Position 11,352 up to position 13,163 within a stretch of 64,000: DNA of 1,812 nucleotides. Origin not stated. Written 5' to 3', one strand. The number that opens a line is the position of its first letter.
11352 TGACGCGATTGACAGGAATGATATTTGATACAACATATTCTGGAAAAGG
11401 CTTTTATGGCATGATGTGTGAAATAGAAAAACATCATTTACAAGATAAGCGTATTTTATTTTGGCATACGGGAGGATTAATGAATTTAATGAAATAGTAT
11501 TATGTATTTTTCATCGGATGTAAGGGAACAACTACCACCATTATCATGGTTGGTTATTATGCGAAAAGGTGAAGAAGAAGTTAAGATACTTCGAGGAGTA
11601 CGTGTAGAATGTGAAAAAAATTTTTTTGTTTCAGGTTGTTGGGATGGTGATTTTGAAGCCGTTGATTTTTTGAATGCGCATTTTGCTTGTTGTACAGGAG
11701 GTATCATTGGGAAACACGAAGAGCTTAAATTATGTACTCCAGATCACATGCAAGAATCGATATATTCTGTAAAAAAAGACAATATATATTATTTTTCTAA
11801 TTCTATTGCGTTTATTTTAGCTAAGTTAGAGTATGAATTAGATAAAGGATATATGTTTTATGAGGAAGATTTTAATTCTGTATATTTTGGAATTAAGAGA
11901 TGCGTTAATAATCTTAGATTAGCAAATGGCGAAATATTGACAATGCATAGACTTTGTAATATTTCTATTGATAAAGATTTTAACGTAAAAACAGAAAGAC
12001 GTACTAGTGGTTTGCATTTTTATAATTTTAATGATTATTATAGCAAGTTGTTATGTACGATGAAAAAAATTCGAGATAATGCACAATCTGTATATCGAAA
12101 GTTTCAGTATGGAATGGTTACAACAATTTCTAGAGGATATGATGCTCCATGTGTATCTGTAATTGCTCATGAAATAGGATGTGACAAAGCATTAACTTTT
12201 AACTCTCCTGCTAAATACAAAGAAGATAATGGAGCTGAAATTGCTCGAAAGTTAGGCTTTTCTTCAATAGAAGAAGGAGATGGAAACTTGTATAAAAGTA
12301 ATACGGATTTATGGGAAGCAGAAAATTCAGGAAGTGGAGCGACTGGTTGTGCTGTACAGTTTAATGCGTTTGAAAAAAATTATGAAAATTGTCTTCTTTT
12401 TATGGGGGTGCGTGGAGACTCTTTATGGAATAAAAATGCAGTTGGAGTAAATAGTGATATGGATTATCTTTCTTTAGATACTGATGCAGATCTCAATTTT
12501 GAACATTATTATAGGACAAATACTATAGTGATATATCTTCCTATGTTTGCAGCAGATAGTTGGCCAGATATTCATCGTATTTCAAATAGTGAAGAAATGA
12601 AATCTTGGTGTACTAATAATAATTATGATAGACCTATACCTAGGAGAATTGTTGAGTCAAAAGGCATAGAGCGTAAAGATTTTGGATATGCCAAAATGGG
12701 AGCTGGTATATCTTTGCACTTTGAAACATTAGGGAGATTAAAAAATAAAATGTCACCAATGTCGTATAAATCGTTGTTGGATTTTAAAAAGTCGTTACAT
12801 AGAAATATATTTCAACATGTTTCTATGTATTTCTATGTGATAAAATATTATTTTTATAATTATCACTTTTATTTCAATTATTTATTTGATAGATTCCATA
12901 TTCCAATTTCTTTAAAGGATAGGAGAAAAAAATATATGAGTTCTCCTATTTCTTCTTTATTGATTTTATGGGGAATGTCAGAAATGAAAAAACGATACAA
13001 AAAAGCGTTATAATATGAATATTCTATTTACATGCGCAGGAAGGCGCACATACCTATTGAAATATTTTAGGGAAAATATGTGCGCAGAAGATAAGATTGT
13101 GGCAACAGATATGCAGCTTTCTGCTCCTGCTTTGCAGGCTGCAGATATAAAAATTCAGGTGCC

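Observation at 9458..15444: Putative amide-tailoring cassette (GNAT + PLP lyase + AsnB-like + ATP-grasp) between the PglC-type transferase and the PglE-type aminotransferase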

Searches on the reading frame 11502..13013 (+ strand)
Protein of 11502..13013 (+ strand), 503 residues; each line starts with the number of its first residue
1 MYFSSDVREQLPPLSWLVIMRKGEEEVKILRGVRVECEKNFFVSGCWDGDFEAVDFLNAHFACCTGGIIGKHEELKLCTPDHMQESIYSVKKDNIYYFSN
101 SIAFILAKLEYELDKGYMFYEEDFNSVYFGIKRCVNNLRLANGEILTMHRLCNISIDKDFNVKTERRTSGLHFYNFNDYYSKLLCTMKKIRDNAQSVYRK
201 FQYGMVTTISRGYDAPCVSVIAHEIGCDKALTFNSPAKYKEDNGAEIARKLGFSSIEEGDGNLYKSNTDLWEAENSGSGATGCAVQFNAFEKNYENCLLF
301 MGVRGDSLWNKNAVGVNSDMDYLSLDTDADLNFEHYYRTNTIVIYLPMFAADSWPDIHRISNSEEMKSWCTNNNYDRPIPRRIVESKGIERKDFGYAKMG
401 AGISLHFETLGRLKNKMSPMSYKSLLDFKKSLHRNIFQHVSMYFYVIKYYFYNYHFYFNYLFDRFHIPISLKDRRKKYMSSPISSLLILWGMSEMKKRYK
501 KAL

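Call 4: search_protein_families(library=pfam, proteins=[window:11502-13013:+], max_evalue=0.01)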
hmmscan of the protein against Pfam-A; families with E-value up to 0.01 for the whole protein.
window:11502-13013:+ (503 aa): 0 families

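Call 5: search_protein_families(library=ncbifam, proteins=[window:11502-13013:+], max_evalue=0.01)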
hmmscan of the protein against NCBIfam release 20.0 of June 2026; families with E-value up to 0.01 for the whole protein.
window:11502-13013:+ (503 aa): 0 families

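Call 6: find_homologous_proteins(query=window:11502-13013:+)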
Query window:11502-13013:+ (503 aa): 209 proteins with E <= 0.001 among 5276 candidates; the best 120 are listed.
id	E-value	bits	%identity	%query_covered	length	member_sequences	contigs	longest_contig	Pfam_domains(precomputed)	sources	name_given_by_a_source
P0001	0.0e+0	1177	100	100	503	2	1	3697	-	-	-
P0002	2.3e-193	662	69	84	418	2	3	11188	-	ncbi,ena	-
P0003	3.0e-148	513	48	100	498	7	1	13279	-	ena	-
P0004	1.9e-145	503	46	100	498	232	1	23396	-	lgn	-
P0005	8.2e-145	501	47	100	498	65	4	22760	-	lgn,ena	-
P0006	1.3e-144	501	46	100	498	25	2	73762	-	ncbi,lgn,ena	-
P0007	8.9e-143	495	47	98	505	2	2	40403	-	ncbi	-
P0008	8.1e-142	492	47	100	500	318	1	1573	-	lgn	-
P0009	6.9e-141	488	46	98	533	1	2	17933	-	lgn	-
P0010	2.1e-140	487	45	98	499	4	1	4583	-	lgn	-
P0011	2.3e-140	487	45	100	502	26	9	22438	-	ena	-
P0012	6.0e-140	485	46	98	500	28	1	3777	-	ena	-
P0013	1.6e-138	481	45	100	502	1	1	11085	-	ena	-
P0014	9.4e-138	478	45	100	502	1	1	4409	-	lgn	-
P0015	2.9e-134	467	47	98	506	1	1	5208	-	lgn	-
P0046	8.2e-113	396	41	99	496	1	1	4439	-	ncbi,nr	ncbi:MAG: hypothetical protein NC453_24780 [Muribaculum sp.]|nr:hypothetical protein [Muribaculum sp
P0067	2.4e-104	368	37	98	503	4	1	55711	-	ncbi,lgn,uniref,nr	ncbi:hypothetical protein NSA23_14775 [Anaerosalibacter massiliensis]|uniref:Asparagine synthetase d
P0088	1.3e-94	336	33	98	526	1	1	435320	-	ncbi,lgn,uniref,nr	ncbi:hypothetical protein JTF06_07955 [Desemzia sp. RIT804]|uniref:hypothetical protein n=1 Tax=Dese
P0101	4.0e-90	321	38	98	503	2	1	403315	-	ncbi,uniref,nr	ncbi:hypothetical protein GPM19_04755 [Halomonas sp. ZH2S]|uniref:Uncharacterized protein n=1 Tax=Vr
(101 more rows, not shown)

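Call 7: search_solved_structures(query=window:11502-13013:+, max_evalue=10)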
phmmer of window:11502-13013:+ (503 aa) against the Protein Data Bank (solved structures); distinct sequences matched with E-value up to 10: 0.

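Call 10: find_related_loci(query=A1, collection=genome_contigs, flank=8000)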
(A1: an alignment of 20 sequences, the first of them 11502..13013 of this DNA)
Query A1 (503 aa) in genome_contigs; peptide patterns used: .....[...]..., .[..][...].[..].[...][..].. (x = any residue, [..] = any of these).
476 stretches matched a pattern; 405 encode a relative of the query (tblastn E <= 1e-3); the best 80 are kept; 78 distinct loci.
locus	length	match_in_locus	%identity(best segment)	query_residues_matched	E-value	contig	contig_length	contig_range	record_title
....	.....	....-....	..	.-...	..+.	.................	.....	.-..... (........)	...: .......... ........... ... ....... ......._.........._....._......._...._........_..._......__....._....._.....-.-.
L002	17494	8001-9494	43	1-503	2e-132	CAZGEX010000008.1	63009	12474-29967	MAG TPA_asm: uncultured Sangeribacter sp. isolate SRP315200_co1_109 genome assembly, contig: NODE_367_length_63009_cov_1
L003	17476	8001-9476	43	3-500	4e-128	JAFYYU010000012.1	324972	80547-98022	MAG: Muribaculaceae bacterium isolate RGIG7545 Water_buffalos_Omasum-1__c171, whole genome shotgun sequence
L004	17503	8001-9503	40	1-503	9e-118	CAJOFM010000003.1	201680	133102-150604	uncultured Muribaculaceae bacterium isolate Sheep_2_mag_10 genome assembly, contig: scaffold_13, whole genome shotgun se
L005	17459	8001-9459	43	11-500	3e-109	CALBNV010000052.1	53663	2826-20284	MAG TPA_asm: uncultured Bacteroidales bacterium isolate SRR6425756_bin.24_CONCOCT_v1.1_MAG genome assembly, contig: ERZ1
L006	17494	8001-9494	38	1-500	1e-106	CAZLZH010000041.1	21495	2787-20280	MAG TPA_asm: uncultured Bacteroides sp. isolate SRP287540_co2_200 genome assembly, contig: NODE_2630_length_21495_cov_5.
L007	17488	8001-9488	38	3-502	8e-104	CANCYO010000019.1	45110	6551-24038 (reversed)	MAG TPA_asm: uncultured Lachnospiraceae bacterium isolate ERR6760080_bin.25_metawrap_v1.3_MAG genome assembly, contig: E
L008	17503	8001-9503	37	1-501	2e-101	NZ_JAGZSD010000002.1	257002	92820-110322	MAG: Anaerostipes sp. isolate L2_037_371G1_dasL2_037_371G1_maxbin2.maxbin.035 L2_037_371G1_scaffold_20, whole genome sho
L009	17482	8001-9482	33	8-500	4e-101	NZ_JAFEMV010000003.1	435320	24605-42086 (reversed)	Desemzia sp. RIT 804 3, whole genome shotgun sequence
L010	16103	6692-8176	37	10-503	6e-106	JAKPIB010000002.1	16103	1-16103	MAG: Bacillota bacterium isolate USOA134_metabat.17_sub k141_1069273, whole genome shotgun sequence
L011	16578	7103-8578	37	11-502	1e-100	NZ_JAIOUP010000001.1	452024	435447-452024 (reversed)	Schnuerera sp. xch1 NODE_1_length_452024_cov_227.503712, whole genome shotgun sequence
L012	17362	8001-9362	41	1-451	3e-100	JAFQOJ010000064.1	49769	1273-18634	MAG: Clostridia bacterium isolate RGIG2003 Goat_Colon-1__c772520, whole genome shotgun sequence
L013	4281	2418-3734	39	10-447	4e-100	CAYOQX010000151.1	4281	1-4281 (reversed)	MAG TPA_asm: uncultured Alkaliphilus sp. isolate SRP192927_co8_125 genome assembly, contig: NODE_23149_length_4281_cov_4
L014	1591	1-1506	37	1-503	4e-106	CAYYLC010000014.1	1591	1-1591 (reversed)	MAG TPA_asm: uncultured Gammaproteobacteria bacterium isolate binchicken_co173_361 genome assembly, contig: NODE_262662_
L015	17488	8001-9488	35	9-503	1e-102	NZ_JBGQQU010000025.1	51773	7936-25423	Desemzia sp. FAM 24101 FAM24101-i1-2_scf25, whole genome shotgun sequence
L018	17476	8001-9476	36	1-500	9e-95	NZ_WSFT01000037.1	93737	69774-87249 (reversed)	Anaeromonas frigoriresistens strain D2Q-11 176-93737-17520129, whole genome shotgun sequence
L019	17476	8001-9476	38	9-503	2e-92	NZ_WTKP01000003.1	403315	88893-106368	Vreelandella zhuhanensis strain ZH2S ZH2S_scaffold3, whole genome shotgun sequence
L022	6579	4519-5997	35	9-503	8e-87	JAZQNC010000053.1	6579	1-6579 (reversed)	MAG: Eubacteriales bacterium isolate T1900045246_TH20190016.MAGScoT_cleanbin_000091 SGB_5644_k141_105695, whole genome s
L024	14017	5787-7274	33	6-503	5e-85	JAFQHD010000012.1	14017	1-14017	MAG: Clostridia bacterium isolate RGIG1815 Goat_Cecum-5__c33965, whole genome shotgun sequence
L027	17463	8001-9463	36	9-503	4e-82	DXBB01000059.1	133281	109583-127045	MAG TPA_asm: Candidatus Gallimonas intestinavium isolate ChiW7-2402 ChiW7__C96336_L133281_SAMN06858607, whole genome sho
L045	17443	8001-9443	31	8-500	4e-64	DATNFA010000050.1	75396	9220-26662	MAG TPA_asm: Steroidobacteraceae bacterium isolate SMAG_U11282 k141_3671994, whole genome shotgun sequence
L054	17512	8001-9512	30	9-502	4e-61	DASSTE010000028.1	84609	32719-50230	MAG TPA_asm: Gammaproteobacteria bacterium isolate SMAG_U533 k141_799255, whole genome shotgun sequence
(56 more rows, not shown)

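Call 18: search_protein_families(library=pfam, proteins=[L008:6077-7042:+, L003:9479-11182:+, L007:6448-7911:+, L019:10547-12133:+], max_evalue=0.001)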
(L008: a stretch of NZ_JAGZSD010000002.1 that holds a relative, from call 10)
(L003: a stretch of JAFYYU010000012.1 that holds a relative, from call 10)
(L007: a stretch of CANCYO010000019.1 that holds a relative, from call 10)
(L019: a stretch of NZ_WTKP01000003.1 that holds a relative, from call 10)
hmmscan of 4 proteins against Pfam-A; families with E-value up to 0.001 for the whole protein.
L008:6077-7042:+ (321 aa): 2 families
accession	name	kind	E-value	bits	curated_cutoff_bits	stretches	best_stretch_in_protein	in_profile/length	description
PF13480.13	Acetyltransf_6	-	3.5e-15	56.9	22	1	139-268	5-138/143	Acetyltransferase (GNAT) domain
PF02388.22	FemAB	-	9.4e-05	21.8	24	0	119-185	152-221/406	FemAB family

L003:9479-11182:+ (567 aa): 7 families
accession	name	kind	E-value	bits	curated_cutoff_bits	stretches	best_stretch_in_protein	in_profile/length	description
PF21360.3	PylC-like_N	-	2.5e-29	101.7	27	1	3-99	1-96/96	PylC-like, N-terminal domain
PF02655.19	ATP-grasp_3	-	4.7e-12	46.7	23.2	1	109-287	1-159/160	ATP-grasp domain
PF17836.7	PglD_N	-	5e-12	46.7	23.4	1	354-437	1-78/78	PglD N-terminal domain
PF15632.11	ATPgrasp_Ter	-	1e-11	45.2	29.1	1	198-310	5-111/131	ATP-grasp in the biosynthetic pathway with Ter operon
PF13535.11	ATP-grasp_4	-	2.8e-10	40.5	27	1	146-244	2-101/160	ATP-grasp domain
PF00132.30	Hexapep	-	1.3e-06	28.3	27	0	514-545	2-33/36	Bacterial transferase hexapeptide (six repeats)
PF07478.18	Dala_Dala_lig_C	-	0.00055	19.9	24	0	138-215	28-92/204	D-ala D-ala ligase C-terminus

L007:6448-7911:+ (487 aa): 4 families
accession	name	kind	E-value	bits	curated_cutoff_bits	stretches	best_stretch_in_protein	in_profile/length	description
PF00291.31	PALP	-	3.1e-38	132.2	35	1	184-476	8-295/295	Pyridoxal-phosphate dependent enzyme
PF13302.13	Acetyltransf_3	-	4.4e-21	76.5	25.4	1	13-145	3-138/138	Acetyltransferase (GNAT) domain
PF00583.31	Acetyltransf_1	-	3.2e-12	47.2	20.7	1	44-144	23-116/116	Acetyltransferase (GNAT) family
PF13523.12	Acetyltransf_8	-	2.7e-08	34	27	1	19-148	3-141/145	Acetyltransferase (GNAT) domain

L019:10547-12133:+ (528 aa): 11 families
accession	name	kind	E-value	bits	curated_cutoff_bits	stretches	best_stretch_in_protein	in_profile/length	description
PF21360.3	PylC-like_N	-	2.7e-22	79.2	27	1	198-289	1-91/96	PylC-like, N-terminal domain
PF13302.13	Acetyltransf_3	-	2.3e-18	67.6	25.4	1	13-148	1-137/138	Acetyltransferase (GNAT) domain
PF02655.19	ATP-grasp_3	-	7.3e-17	62.3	23.2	1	305-481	1-159/160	ATP-grasp domain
PF13535.11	ATP-grasp_4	-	2e-11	44.2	27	1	342-438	2-102/160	ATP-grasp domain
PF15632.11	ATPgrasp_Ter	-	5.8e-10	39.5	29.1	1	390-504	3-111/131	ATP-grasp in the biosynthetic pathway with Ter operon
PF07478.18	Dala_Dala_lig_C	-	2.8e-07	30.7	24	1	339-477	33-174/204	D-ala D-ala ligase C-terminus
PF02786.22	CPSase_L_D2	-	2.7e-06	27.5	19.8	1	308-489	2-190/211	Carbamoyl-phosphate synthase L chain, ATP binding domain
PF13420.13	Acetyltransf_4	-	5.8e-06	26.8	24.3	1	34-163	19-149/155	Acetyltransferase (GNAT) domain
PF08443.16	RimK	-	4.9e-05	23.4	21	1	306-398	2-82/188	RimK-like ATP-grasp domain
PF14397.11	ATPgrasp_ST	-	8.1e-05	22.4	31.4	1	300-399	14-121/278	Sugar-transfer associated ATP-grasp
PF00583.31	Acetyltransf_1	-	0.00016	22.4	20.7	1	62-147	31-115/116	Acetyltransferase (GNAT) family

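Call 21: predict_structure(alignment_id=A1)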
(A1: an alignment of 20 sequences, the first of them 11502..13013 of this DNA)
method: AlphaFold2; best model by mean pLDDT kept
length: 503 residues; sequences in the alignment: 20
mean_pLDDT: 91.3   pTM: 0.91
mean pLDDT of the five models: 91.3, 90.5, 90.2, 90.1, 89.4
residues with pLDDT >= 90: 352; 70-90: 131; 50-70: 20; < 50: 0
segments of 3 or more residues with pLDDT < 50: none
pLDDT, mean of each block of 10 residues (from residue 1): 96 98 95 96 97 95 96 92 91 97 97 93 83 90 95 94 94 98 98 97 96 94 98 90 94 96 90 90 82 97 86 88 63 92 94 96 95 88 96 76 75 91 96 89 89 84 90 71 91 97 96
secondary structure, 60 per line:
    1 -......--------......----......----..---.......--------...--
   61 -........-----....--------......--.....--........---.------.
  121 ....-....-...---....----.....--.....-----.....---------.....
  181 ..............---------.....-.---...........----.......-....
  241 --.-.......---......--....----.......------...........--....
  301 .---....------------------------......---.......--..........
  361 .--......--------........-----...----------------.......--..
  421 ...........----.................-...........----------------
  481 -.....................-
elements in order: E2-7 E16-21 E26-31 E41-47 E62-69 E75-78 E87-92 E95-99 H102-109 H120-124 H126-129 E137-140 E145-149 E152-156 E162-166 H176-194 E204-208 H214-224 E229-235 H237-240 H245-251 E255-260 H263-266 H271-277 H284-294 E297-301 H305-308 H333-338 E342-345 H351-361 H364-369 H378-385 H410-416 H419-431 H436-452 H454-464 H482-502

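Call 23: search_solved_structures(query=A1, max_evalue=10)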
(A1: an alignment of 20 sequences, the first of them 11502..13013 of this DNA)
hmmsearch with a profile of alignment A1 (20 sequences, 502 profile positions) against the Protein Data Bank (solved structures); distinct sequences matched with E-value up to 10: 2.
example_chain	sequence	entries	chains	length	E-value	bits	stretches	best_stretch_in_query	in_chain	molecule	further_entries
8t0p_A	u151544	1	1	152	0.058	15.4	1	88-150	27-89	Inner kinetochore subunit OKP1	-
8des_E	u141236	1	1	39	1.3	11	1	410-436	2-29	Putative DNA binding protein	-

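Call 24: fold_search(model_id=the predicted structure, library=pdb)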
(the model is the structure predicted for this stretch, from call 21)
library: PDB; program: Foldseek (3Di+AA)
matches with E <= 10: 997; with E <= 0.001: 18
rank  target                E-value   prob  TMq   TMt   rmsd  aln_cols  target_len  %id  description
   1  1jgt_A                1.2e-10  1.00  0.48  0.49   6.9       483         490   11  CRYSTAL STRUCTURE OF BETA-LACTAM SYNTHETASE (released 2001-12-28)
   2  1jgt_B                1.6e-10  1.00  0.50  0.50   7.1       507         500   11  CRYSTAL STRUCTURE OF BETA-LACTAM SYNTHETASE (released 2001-12-28)
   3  1mbz_A                2.3e-10  1.00  0.52  0.52   7.4       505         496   12  BETA-LACTAM SYNTHETASE WITH TRAPPED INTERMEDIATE (released 2002-10-23)
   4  1mc1_A                3.2e-10  1.00  0.48  0.49   7.1       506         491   11  BETA-LACTAM SYNTHETASE WITH PRODUCT (DGPC), AMP AND PPI (released 2002-10-23)
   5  1mc1_B                4.3e-10  1.00  0.50  0.51   7.8       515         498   10  BETA-LACTAM SYNTHETASE WITH PRODUCT (DGPC), AMP AND PPI (released 2002-10-23)
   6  1mb9_A                5.9e-10  1.00  0.50  0.51   7.0       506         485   10  BETA-LACTAM SYNTHETASE COMPLEXED WITH ATP (released 2002-10-23)
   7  1m1z_A                7.7e-10  1.00  0.49  0.51   6.6       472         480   11  BETA-LACTAM SYNTHETASE APO ENZYME (released 2002-10-23)
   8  1mb9_B                1.8e-09  1.00  0.50  0.50   7.8       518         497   11  BETA-LACTAM SYNTHETASE COMPLEXED WITH ATP (released 2002-10-23)
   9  1mbz_B                1.8e-09  1.00  0.48  0.48   8.5       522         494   10  BETA-LACTAM SYNTHETASE WITH TRAPPED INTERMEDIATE (released 2002-10-23)
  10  1m1z_B                2.4e-09  1.00  0.50  0.51   7.6       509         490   10  BETA-LACTAM SYNTHETASE APO ENZYME (released 2002-10-23)
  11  1q15_A                5.0e-09  1.00  0.44  0.45   9.8       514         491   11  Carbapenam Synthetase (released 2003-11-04)
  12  1q19_A                1.8e-08  1.00  0.48  0.49  11.5       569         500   12  Carbapenam Synthetase (released 2003-11-04)
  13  1q15_D                2.0e-08  1.00  0.50  0.52   6.8       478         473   11  Carbapenam Synthetase (released 2003-11-04)
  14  7ylz_B                2.6e-08  1.00  0.35  0.32  17.7       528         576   12  Unliganded form of hydroxyamidotransferase TsnB9 (released 2023-05-31)
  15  7ylz_A                1.6e-07  1.00  0.36  0.32  18.2       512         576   12  Unliganded form of hydroxyamidotransferase TsnB9 (released 2023-05-31)
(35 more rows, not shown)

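Call 33: search_dna_similar(query=window:11502-13013:+, collection=plasmids, mode=protein, max_rows=15)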
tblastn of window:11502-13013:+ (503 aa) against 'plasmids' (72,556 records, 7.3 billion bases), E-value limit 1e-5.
No match.

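Call 51: search_protein_families(library=ncbifam, proteins=[L008:6077-7042:+], max_evalue=0.00001)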
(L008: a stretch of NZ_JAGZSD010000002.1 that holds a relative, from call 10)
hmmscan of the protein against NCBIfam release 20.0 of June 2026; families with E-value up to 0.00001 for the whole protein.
L008:6077-7042:+ (321 aa): 1 family
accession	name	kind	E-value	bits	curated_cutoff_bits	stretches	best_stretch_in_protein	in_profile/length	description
TIGR03019.1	pepcterm_femAB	equivalog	5.6e-07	28.9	260.35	1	136-297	135-293/330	FemAB family XrtA/PEP-CTERM system-associated protein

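Call 57: search_protein_families(library=pfam, proteins=[L054:13651-15435:-, L045:6118-7962:+], max_evalue=0.001)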
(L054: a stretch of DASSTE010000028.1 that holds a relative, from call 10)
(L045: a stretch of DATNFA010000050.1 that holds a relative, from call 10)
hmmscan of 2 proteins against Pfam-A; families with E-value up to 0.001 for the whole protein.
L054:13651-15435:- (594 aa): 1 family
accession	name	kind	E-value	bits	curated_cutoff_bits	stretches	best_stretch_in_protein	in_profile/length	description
PF13537.11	GATase_7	-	4.4e-07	30.4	25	1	92-148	65-122/123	Glutamine amidotransferase domain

L045:6118-7962:+ (614 aa): 2 families
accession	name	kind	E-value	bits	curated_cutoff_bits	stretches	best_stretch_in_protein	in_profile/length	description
PF13537.11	GATase_7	-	6.1e-07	29.9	25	1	82-149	53-122/123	Glutamine amidotransferase domain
PF00733.27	Asn_synthase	-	8.4e-06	26.1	21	0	231-320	6-94/354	Asparagine synthase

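Call 69: search_protein_families(library=pfam, proteins=[L018:1976-2605:+, L018:11263-12315:+, L027:2276-2827:+, L006:10487-11128:+, L024:2622-3770:+, L024:3788-4789:+, L005:5799-7010:+, L027:5729-7012:+, L022:2730-3275:+, L024:7304-8299:+], max_evalue=0.001)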
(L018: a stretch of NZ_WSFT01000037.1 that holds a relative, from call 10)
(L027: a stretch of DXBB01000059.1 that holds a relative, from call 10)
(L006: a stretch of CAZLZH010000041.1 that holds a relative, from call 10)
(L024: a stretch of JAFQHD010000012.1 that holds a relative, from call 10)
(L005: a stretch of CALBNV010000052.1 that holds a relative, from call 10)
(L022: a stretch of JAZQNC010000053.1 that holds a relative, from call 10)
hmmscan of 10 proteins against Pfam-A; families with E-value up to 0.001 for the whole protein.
L018:1976-2605:+ (209 aa): 1 family
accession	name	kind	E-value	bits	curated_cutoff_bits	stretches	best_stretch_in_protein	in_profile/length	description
PF02585.22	PIG-L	-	1.7e-19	71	28.2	1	6-127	1-128/129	GlcNAc-PI de-N-acetylase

L018:11263-12315:+ (350 aa): 2 families
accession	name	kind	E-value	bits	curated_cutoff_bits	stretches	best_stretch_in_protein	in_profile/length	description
PF14397.11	ATPgrasp_ST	-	3.9e-49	167.8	31.4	1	67-333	3-265/278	Sugar-transfer associated ATP-grasp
PF14398.11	ATPgrasp_YheCD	-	7.7e-07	29.1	26.8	1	139-245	47-167/255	YheC/D like ATP-grasp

L027:2276-2827:+ (183 aa): 7 families
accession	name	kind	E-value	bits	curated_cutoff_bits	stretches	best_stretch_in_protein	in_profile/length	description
PF00583.31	Acetyltransf_1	-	1.8e-12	48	20.7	1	72-162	33-116/116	Acetyltransferase (GNAT) family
PF08445.16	FR47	-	4.5e-08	33.4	22.1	1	100-168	16-83/86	FR47-like protein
PF13673.13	Acetyltransf_10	-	1.2e-07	32.1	23.6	1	100-169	52-114/128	Acetyltransferase (GNAT) domain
PF13302.13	Acetyltransf_3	-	1.5e-07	32.6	25.4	1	73-163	54-138/138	Acetyltransferase (GNAT) domain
PF13508.13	Acetyltransf_7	-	6e-07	30.2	27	1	78-163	9-83/84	Acetyltransferase (GNAT) domain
PF13527.13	Acetyltransf_9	-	3.1e-05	24.4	25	1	106-164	73-126/127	Acetyltransferase (GNAT) domain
PF13420.13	Acetyltransf_4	-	3.2e-05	24.4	24.3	1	105-172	75-144/155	Acetyltransferase (GNAT) domain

L006:10487-11128:+ (213 aa): 3 families
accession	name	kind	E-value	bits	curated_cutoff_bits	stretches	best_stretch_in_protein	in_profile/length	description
PF00132.30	Hexapep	-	3.4e-20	71.2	27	3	38-72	1-35/36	Bacterial transferase hexapeptide (six repeats)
PF14602.12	Hexapep_2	-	7.7e-10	38.8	27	2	57-90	2-33/34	Hexapeptide repeat of succinyl-transferase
PF25084.1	LbH_EIF2B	-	1e-09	38.8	54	1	29-104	12-90/105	EIF2B subunit epsilon LbH domain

L024:2622-3770:+ (382 aa): 5 families
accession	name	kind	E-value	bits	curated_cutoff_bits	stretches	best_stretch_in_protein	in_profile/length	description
PF00155.27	Aminotran_1_2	-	2.1e-62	211.9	19.7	1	28-375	2-359/361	Aminotransferase class I and II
PF01053.26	Cys_Met_Meta_PP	-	1.7e-09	37.2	27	1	70-201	50-175/381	Cys/Met metabolism PLP-dependent enzyme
PF00266.25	Aminotran_5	-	7.9e-08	32.1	21.5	1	57-200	36-176/371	Aminotransferase class-V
PF04864.19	Alliinase_C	-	3.3e-05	23.4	22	0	102-267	84-226/363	Allinase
PF01041.23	DegT_DnrJ_EryC1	-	0.00058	19.6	19.8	1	86-199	38-145/360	DegT/DnrJ/EryC1/StrS aminotransferase family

L024:3788-4789:+ (333 aa): 4 families
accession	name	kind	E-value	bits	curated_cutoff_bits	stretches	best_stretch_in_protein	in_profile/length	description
PF02826.25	2-Hacid_dh_C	-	4.3e-46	157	25.1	1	112-297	2-178/178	D-isomer specific 2-hydroxyacid dehydrogenase, NAD binding domain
PF00389.36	2-Hacid_dh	-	2e-11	44.1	24.6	1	7-203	2-103/134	D-isomer specific 2-hydroxyacid dehydrogenase, catalytic domain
PF03446.21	NAD_binding_2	-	5.3e-06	27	21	1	153-257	3-112/161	NAD binding domain of 6-phosphogluconate dehydrogenase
PF00670.27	AdoHcyase_NAD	-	0.00051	20.6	27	1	150-239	24-111/162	S-adenosyl-L-homocysteine hydrolase, NAD binding domain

L005:5799-7010:+ (403 aa): 5 families
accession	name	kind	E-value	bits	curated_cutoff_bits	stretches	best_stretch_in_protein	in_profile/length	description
PF13535.11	ATP-grasp_4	-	3.7e-13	49.8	27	1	115-258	1-158/160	ATP-grasp domain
PF07478.18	Dala_Dala_lig_C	-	5.2e-12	46.1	24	1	104-249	24-172/204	D-ala D-ala ligase C-terminus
PF02786.22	CPSase_L_D2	-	5.7e-12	46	19.8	1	82-164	1-91/211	Carbamoyl-phosphate synthase L chain, ATP binding domain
PF01071.24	GARS_A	-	2.8e-06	27.7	27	1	83-254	3-190/194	Phosphoribosylglycinamide synthetase, ATP-grasp (A) domain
PF02655.19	ATP-grasp_3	-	5e-06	27.1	23.2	1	81-255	2-159/160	ATP-grasp domain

L027:5729-7012:+ (427 aa): 4 families
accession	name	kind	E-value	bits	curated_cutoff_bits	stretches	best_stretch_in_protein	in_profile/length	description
PF02786.22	CPSase_L_D2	-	2.9e-11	43.8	19.8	1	107-307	1-207/211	Carbamoyl-phosphate synthase L chain, ATP binding domain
PF13535.11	ATP-grasp_4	-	1.6e-10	41.3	27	1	140-283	1-158/160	ATP-grasp domain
PF07478.18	Dala_Dala_lig_C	-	3.2e-09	37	24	1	132-274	27-172/204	D-ala D-ala ligase C-terminus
PF02655.19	ATP-grasp_3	-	7.3e-09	36.4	23.2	1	106-280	2-159/160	ATP-grasp domain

L022:2730-3275:+ (181 aa): 2 families
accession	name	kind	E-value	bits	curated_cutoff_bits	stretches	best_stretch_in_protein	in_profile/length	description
PF00583.31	Acetyltransf_1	-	5.6e-06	27.1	20.7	1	21-144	3-116/116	Acetyltransferase (GNAT) family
PF13302.13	Acetyltransf_3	-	0.00013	23.2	25.4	1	89-145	81-138/138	Acetyltransferase (GNAT) domain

L024:7304-8299:+ (331 aa): 1 family
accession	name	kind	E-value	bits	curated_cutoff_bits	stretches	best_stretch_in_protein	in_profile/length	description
PF01757.29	Acyl_transf_3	-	3e-22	79.6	31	1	16-316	2-325/326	Acyltransferase domain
